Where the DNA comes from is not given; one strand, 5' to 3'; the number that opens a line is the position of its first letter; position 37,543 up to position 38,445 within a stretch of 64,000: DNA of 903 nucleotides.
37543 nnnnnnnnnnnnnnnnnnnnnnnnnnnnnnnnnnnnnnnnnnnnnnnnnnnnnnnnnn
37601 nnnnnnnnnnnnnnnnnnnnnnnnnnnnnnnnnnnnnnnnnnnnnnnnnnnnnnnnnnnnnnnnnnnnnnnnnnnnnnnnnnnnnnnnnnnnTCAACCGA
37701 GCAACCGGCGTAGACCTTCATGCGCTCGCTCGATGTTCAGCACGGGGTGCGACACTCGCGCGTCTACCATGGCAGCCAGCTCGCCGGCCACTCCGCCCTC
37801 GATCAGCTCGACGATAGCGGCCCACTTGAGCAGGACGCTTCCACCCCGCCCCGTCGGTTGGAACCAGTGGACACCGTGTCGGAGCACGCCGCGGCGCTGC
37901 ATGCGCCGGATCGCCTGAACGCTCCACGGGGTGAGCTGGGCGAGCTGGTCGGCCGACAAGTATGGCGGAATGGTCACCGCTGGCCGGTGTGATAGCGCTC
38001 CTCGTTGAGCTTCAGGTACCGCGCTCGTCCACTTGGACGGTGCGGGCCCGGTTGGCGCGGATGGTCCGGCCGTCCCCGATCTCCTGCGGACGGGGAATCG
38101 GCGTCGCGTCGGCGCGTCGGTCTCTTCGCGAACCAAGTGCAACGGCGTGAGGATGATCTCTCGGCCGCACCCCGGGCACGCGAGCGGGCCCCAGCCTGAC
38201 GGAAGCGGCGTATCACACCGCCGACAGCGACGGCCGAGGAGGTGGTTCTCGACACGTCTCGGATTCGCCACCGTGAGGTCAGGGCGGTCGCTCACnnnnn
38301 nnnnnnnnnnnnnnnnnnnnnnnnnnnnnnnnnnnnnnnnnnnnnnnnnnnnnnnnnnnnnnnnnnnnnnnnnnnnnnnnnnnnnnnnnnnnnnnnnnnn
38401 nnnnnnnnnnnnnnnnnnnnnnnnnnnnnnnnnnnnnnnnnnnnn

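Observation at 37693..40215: Four-gene translationally coupled operon around a standalone DUF3631 protein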

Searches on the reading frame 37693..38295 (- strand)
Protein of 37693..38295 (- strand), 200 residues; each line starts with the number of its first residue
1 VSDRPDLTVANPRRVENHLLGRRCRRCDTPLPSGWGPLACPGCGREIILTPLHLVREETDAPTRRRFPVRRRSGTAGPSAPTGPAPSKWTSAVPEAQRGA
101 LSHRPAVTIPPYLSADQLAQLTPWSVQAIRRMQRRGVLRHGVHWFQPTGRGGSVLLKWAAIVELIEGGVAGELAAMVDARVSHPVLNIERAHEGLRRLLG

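Call 3: search_protein_families(library=pfam, proteins=[window:37693-38295:-], max_evalue=0.1)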
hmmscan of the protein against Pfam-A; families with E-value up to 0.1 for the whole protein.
window:37693-38295:- (200 aa): 3 families
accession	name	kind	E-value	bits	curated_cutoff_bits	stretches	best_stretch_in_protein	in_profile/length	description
PF13005.12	zf-IS66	-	0.0043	17.9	27.3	0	6-28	24-46/46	zinc-finger binding domain of transposase IS66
PF12172.15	zf-ChsH2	-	0.0076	16.5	23.2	1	16-30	6-20/37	ChsH2, rubredoxin-like zinc ribbon domain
PF12773.13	DZR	-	0.051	14.2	27.3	1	22-47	13-34/45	Double zinc ribbon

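Call 6: search_protein_families(library=phrogs, proteins=[window:37693-38295:-], max_evalue=0.01)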
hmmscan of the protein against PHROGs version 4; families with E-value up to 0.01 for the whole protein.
window:37693-38295:- (200 aa): 0 families

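Call 7: search_protein_families(library=ncbifam, proteins=[window:37693-38295:-], max_evalue=0.01)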
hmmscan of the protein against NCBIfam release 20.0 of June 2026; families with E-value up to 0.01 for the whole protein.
window:37693-38295:- (200 aa): 0 families

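Call 33: find_homologous_proteins(query=window:37693-38295:-, max_evalue=0.001)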
Query window:37693-38295:- (200 aa): 2 proteins with E <= 0.001 among 711 candidates.
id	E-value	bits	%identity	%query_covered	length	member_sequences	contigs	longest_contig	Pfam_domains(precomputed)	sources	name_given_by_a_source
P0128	6.6e-17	80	53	45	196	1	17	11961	-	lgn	-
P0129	2.5e-14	72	48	47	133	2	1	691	-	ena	-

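Call 36: find_encoding_contigs(protein=P0128, flank=6000, max_places=4)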
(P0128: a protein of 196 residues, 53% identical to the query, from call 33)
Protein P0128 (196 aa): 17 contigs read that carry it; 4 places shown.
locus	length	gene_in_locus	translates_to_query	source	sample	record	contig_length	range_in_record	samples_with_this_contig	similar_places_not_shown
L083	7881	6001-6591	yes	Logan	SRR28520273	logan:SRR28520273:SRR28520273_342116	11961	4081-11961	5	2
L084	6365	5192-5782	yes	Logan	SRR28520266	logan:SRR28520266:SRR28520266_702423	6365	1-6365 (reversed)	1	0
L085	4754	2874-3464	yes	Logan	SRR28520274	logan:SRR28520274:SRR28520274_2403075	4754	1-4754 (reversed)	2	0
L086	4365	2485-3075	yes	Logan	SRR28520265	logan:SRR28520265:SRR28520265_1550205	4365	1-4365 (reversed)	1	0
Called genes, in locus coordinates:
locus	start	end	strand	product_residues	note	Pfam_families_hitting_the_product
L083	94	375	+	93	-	PF13560:HTH_31, PF01381:HTH_3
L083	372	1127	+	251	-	-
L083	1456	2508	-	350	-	-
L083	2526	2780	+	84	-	-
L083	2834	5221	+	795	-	PF12965:DUF3854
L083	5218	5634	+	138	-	-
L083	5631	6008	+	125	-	-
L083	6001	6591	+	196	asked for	-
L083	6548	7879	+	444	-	?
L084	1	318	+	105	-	?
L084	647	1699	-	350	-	-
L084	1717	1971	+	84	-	-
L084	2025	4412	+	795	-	PF12965:DUF3854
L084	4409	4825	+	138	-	-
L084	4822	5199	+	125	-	-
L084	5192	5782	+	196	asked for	-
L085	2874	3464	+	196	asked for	-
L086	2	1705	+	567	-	?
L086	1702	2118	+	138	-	-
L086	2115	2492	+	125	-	-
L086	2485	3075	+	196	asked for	-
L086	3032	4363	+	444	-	?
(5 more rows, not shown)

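Call 84: search_protein_families(library=padloc, proteins=[window:37693-38295:-], max_evalue=0.001)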
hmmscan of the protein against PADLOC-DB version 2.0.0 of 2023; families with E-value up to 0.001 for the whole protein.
window:37693-38295:- (200 aa): 0 families
